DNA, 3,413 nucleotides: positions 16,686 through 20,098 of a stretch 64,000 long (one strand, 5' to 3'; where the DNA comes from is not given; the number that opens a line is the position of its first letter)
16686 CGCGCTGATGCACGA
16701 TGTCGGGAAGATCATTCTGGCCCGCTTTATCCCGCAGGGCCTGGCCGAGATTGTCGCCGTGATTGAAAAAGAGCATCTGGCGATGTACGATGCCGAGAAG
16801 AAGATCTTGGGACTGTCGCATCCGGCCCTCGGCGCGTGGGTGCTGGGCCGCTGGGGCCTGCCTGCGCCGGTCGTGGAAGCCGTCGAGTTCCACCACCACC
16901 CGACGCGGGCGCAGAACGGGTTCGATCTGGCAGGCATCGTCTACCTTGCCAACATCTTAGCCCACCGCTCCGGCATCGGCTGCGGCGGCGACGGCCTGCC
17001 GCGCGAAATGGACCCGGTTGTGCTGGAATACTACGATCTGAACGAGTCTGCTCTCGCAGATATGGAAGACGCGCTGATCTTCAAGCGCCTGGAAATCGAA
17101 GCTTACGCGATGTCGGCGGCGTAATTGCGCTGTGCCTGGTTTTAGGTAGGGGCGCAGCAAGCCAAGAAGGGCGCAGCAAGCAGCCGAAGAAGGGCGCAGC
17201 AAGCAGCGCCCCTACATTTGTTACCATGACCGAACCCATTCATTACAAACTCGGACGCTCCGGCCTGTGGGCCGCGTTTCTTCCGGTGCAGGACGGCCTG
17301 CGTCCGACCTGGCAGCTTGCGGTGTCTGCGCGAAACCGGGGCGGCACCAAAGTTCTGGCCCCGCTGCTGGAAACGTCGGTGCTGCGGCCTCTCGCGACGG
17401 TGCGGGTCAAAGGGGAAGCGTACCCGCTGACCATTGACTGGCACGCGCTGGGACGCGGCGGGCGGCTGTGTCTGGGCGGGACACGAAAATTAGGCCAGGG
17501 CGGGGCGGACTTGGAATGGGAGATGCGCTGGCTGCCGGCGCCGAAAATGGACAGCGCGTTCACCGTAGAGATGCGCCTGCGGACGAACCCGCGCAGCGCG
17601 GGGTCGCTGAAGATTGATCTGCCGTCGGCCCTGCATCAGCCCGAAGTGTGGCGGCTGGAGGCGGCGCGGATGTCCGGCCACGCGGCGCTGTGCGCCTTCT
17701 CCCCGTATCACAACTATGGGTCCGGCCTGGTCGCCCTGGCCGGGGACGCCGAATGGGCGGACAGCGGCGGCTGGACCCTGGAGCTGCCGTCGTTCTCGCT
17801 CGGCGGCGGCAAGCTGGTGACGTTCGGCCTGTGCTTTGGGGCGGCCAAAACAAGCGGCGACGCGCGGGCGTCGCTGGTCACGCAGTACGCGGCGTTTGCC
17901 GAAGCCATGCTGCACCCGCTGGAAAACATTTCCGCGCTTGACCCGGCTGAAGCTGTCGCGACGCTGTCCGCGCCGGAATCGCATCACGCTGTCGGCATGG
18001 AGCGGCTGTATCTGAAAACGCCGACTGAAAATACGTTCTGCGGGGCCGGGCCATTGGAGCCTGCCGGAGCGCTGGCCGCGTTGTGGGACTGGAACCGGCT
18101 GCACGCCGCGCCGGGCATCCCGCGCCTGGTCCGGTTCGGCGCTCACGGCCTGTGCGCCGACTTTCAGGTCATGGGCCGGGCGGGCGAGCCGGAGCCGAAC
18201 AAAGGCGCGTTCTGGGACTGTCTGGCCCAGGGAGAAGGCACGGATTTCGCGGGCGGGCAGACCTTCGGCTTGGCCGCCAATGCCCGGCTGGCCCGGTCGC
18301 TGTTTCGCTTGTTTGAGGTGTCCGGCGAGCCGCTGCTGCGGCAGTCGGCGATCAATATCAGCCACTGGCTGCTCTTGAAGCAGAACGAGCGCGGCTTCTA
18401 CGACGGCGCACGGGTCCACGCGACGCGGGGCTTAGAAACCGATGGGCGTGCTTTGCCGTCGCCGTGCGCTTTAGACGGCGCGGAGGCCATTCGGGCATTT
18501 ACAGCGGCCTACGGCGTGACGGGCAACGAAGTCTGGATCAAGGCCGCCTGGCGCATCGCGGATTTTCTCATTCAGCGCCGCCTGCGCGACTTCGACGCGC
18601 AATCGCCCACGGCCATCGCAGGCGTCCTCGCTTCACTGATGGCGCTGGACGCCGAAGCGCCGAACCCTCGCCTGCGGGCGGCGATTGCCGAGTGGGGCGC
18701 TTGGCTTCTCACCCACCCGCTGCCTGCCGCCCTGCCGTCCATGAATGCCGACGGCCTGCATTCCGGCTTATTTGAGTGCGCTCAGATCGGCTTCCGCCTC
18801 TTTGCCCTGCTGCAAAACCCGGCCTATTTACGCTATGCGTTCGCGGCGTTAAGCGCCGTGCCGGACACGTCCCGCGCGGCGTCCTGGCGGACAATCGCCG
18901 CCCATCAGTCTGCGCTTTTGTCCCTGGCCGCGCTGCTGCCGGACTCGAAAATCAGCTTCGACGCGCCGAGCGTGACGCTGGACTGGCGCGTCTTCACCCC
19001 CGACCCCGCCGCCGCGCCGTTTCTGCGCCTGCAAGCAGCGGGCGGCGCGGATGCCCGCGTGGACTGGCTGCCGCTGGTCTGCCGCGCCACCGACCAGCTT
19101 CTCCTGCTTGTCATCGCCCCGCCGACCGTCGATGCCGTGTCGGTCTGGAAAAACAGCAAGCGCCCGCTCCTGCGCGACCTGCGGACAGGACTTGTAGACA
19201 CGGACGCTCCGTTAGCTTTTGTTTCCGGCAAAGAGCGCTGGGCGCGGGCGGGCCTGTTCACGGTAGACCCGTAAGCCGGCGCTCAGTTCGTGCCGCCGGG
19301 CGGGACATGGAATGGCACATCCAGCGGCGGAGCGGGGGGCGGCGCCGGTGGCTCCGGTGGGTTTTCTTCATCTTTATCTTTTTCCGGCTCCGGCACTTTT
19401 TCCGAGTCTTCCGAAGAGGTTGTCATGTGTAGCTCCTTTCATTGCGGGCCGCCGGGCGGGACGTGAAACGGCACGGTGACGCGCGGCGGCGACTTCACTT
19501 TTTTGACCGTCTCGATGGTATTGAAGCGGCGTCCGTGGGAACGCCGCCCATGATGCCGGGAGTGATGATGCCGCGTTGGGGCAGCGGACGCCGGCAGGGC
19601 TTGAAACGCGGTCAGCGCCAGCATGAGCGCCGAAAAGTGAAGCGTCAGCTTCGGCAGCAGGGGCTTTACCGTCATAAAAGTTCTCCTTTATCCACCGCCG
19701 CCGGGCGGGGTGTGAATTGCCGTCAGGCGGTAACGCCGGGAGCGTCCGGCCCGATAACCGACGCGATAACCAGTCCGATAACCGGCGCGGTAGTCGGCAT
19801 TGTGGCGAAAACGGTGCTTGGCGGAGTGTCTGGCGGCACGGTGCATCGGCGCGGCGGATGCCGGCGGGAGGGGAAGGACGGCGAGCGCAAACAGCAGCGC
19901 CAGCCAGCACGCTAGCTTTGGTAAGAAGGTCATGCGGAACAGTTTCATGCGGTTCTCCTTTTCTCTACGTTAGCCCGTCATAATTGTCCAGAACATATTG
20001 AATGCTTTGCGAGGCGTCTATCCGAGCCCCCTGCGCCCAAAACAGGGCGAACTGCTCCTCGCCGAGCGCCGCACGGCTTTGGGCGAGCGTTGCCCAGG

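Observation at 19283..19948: Three tandem small ORFs share a C-terminal (V/A)-(P/I)-(F)-H-(V/T)-P-P-G-G motif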

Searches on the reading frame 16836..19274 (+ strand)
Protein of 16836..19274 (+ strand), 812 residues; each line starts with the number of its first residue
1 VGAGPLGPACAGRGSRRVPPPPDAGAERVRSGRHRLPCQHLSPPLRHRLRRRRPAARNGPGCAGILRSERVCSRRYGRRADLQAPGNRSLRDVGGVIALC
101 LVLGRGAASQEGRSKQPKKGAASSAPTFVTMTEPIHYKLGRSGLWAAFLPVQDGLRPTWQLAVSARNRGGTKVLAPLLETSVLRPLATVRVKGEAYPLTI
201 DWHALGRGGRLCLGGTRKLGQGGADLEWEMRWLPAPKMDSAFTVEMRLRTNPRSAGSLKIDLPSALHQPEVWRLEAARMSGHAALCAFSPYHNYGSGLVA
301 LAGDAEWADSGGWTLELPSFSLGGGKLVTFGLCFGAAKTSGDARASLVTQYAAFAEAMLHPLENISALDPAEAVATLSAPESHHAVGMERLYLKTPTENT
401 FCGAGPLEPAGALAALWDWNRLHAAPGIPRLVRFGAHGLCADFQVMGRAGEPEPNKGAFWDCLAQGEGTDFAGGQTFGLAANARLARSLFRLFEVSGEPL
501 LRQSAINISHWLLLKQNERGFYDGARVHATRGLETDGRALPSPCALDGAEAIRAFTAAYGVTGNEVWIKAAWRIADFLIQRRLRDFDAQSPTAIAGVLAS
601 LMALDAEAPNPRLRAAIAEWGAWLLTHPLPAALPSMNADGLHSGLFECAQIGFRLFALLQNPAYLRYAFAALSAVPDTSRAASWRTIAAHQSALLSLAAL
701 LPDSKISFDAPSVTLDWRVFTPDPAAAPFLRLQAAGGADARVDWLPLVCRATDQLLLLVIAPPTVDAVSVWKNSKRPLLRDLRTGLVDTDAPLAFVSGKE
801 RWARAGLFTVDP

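Call 3: search_protein_families(library=pfam, proteins=[window:16836-19274:+], max_evalue=1)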
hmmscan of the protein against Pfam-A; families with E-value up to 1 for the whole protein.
window:16836-19274:+ (812 aa): 1 family
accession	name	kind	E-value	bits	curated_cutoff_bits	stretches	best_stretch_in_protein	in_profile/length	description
PF06662.19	C5-epim_C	-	0.21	11.5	23.3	1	545-577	28-60/188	D-glucuronyl C5-epimerase C-terminus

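Call 4: search_protein_families(library=ncbifam, proteins=[window:16836-19274:+], max_evalue=1)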
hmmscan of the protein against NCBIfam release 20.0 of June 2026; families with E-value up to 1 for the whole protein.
window:16836-19274:+ (812 aa): 0 families

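Call 56: search_solved_structures(query=window:17226-19274:+, max_evalue=1)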
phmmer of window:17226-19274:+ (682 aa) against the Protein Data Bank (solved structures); distinct sequences matched with E-value up to 1: 1.
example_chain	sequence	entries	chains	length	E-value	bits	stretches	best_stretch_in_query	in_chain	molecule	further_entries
4txh_A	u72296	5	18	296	0.92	10.8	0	383-438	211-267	Uridine phosphorylase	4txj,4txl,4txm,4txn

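Call 67: search_protein_families(library=padloc, proteins=[window:17226-19274:+], max_evalue=0.01)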
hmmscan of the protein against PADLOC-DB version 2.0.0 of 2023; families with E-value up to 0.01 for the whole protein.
window:17226-19274:+ (682 aa): 0 families

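Call 68: search_protein_families(library=phrogs, proteins=[window:17226-19274:+], max_evalue=0.01)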
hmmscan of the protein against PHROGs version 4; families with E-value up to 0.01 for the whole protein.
window:17226-19274:+ (682 aa): 0 families

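Call 70: search_solved_structures(query=A3, max_evalue=1)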
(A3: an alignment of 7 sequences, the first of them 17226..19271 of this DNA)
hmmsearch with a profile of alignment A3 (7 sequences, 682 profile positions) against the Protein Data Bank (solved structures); distinct sequences matched with E-value up to 1: 2.
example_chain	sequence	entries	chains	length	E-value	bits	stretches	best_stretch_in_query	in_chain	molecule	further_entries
2zbl_A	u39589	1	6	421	0.17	13.3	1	420-495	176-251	Putative isomerase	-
7ag4_A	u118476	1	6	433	0.18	13.3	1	420-495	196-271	Sulfoquinovose isomerase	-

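Call 73: search_protein_families(library=pfam, proteins=[window:17226-19274:+], max_evalue=0.001)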
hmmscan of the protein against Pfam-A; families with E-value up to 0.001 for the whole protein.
window:17226-19274:+ (682 aa): 0 families

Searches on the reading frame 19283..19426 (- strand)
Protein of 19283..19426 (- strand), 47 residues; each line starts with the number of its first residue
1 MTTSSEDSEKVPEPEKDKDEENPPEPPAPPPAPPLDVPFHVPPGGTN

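Call 3: search_protein_families(library=pfam, proteins=[window:19283-19426:-], max_evalue=1)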
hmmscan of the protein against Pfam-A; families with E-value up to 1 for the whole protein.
window:19283-19426:- (47 aa): 0 families

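Call 4: search_protein_families(library=ncbifam, proteins=[window:19283-19426:-], max_evalue=1)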
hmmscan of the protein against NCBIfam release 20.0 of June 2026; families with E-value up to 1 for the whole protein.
window:19283-19426:- (47 aa): 0 families

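Call 67: search_protein_families(library=padloc, proteins=[window:19283-19426:-], max_evalue=0.01)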
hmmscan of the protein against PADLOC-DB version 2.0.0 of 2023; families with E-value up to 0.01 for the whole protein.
window:19283-19426:- (47 aa): 0 families

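Call 68: search_protein_families(library=phrogs, proteins=[window:19283-19426:-], max_evalue=0.01)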
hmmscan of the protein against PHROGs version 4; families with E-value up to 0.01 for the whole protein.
window:19283-19426:- (47 aa): 0 families

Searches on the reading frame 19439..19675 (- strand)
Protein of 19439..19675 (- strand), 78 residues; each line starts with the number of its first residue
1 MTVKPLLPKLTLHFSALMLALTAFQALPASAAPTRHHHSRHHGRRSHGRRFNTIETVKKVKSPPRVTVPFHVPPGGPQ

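Call 3: search_protein_families(library=pfam, proteins=[window:19439-19675:-], max_evalue=1)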
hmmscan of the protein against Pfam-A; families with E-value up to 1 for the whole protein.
window:19439-19675:- (78 aa): 1 family
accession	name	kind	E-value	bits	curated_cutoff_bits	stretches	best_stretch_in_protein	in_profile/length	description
PF23120.1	PEX6_N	-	0.093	13.5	27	1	6-40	78-113/123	Peroxisomal ATPase 6 N-terminal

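Call 4: search_protein_families(library=ncbifam, proteins=[window:19439-19675:-], max_evalue=1)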
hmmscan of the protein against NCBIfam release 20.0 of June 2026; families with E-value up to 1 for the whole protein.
window:19439-19675:- (78 aa): 0 families

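Call 6: find_homologous_proteins(query=window:19439-19675:-, max_evalue=10)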
Query window:19439-19675:- (78 aa): 2 proteins with E <= 10 among 3 candidates.
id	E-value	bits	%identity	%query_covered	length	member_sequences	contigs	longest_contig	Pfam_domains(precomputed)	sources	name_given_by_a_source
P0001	4.0e-44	165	100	100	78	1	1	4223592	-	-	-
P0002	1.1e-20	91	74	68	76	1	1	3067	-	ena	-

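Call 8: find_encoding_contigs(protein=P0002, flank=10000)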
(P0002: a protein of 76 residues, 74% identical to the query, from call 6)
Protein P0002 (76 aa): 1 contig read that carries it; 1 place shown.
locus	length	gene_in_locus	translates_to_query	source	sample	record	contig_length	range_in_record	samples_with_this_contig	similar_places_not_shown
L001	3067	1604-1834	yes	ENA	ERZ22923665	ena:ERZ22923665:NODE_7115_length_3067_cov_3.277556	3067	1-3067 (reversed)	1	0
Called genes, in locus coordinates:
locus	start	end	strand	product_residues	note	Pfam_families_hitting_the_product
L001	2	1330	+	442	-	?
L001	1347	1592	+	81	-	-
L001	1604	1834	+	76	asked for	-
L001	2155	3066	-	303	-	?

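Call 16: find_encoding_contigs(protein=window:19439-19675:-, flank=2000, max_places=3)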
Protein window:19439-19675:- (78 aa): no gene with exactly this product is on record in the collection.

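Call 67: search_protein_families(library=padloc, proteins=[window:19439-19675:-], max_evalue=0.01)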
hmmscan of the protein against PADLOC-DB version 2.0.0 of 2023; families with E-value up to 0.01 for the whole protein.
window:19439-19675:- (78 aa): 0 families

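Call 68: search_protein_families(library=phrogs, proteins=[window:19439-19675:-], max_evalue=0.01)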
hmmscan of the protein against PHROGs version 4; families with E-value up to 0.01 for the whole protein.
window:19439-19675:- (78 aa): 0 families

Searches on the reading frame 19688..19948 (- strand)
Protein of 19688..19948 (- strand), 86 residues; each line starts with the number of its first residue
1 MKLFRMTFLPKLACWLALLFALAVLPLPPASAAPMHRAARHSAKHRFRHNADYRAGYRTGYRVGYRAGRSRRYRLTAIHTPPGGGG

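Call 3: search_protein_families(library=pfam, proteins=[window:19688-19948:-], max_evalue=1)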
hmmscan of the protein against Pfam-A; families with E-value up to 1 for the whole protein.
window:19688-19948:- (86 aa): 1 family
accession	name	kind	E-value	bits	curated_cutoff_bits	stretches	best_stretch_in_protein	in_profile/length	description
PF20635.2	SMN_YG-box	-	0.15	12.3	21.3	1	50-70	40-60/71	Survival Motor Neuron, YG-box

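Call 4: search_protein_families(library=ncbifam, proteins=[window:19688-19948:-], max_evalue=1)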
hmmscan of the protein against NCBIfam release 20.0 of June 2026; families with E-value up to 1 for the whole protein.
window:19688-19948:- (86 aa): 1 family
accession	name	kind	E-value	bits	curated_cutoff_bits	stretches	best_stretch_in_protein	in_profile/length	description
NF004270.2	PRK05687.2-1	equivalog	0.25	10.9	180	1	32-69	34-71/223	flagellar assembly protein FliH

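Call 32: find_homologous_proteins(query=window:19688-19948:-, max_evalue=10)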
Query window:19688-19948:- (86 aa): 3 proteins with E <= 10 among 12 candidates.
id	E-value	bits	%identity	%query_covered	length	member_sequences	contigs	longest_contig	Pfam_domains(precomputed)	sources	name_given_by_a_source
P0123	1.2e-50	187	100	100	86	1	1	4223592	-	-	-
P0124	2.0e-34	136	81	84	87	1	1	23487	-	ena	-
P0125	5.7e-26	109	74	98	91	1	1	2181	-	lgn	-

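Call 34: find_encoding_contigs(protein=P0124, flank=4000, max_places=1)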
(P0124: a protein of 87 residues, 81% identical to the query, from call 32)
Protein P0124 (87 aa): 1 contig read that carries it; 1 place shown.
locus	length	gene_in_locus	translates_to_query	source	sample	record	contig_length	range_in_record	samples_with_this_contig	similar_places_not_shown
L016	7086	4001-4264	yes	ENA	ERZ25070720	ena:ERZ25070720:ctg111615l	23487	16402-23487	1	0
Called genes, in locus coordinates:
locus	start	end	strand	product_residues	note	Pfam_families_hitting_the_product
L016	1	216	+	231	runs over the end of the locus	PF00027:cNMP_binding, PF13545:HTH_Crp_2, PF00325:Crp (weak)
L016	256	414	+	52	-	-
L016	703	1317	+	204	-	PF06821:Ser_hydrolase, PF12697:Abhydrolase_6 (faint)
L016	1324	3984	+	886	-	PF00211:Guanylate_cyc, PF13401:AAA_22 (faint), PF00515:TPR_1 (faint), PF07719:TPR_2 (faint), PF13181:TPR_8 (faint), PF13424:TPR_12, PF13374:TPR_10 (weak), PF13424:TPR_12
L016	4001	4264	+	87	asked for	-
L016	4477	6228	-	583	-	-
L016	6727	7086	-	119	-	?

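Call 35: find_encoding_contigs(protein=P0125, flank=4000, max_places=1)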
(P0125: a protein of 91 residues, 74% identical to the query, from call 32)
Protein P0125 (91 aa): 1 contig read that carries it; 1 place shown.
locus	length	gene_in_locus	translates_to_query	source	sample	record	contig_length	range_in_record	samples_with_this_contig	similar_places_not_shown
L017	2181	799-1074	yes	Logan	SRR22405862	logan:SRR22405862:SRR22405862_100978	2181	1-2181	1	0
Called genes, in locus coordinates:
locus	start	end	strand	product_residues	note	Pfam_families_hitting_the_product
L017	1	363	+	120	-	?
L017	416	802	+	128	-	PF13424:TPR_12, PF00515:TPR_1 (faint), PF13374:TPR_10 (weak)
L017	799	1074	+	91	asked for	-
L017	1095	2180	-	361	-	?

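Call 63: search_protein_representatives(alignment_id=A2)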
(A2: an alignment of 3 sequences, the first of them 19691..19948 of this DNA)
Query: 3 sequences, 86 profile positions. Proteins with E-value up to 0.001 (for the whole library): 3; up to 1e-10: 2; up to 1e-30: 1. The best 3 are listed.
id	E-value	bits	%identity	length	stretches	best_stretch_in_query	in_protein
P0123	4.4e-49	181.1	-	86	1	1-86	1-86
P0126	7.5e-15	71.4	-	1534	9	3-46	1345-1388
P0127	4.3e-05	40.1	-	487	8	50-77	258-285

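Call 67: search_protein_families(library=padloc, proteins=[window:19688-19948:-], max_evalue=0.01)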
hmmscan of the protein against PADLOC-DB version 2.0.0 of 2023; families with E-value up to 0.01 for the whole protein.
window:19688-19948:- (86 aa): 0 families

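Call 68: search_protein_families(library=phrogs, proteins=[window:19688-19948:-], max_evalue=0.01)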
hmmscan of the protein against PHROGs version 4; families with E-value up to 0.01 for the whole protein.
window:19688-19948:- (86 aa): 0 families
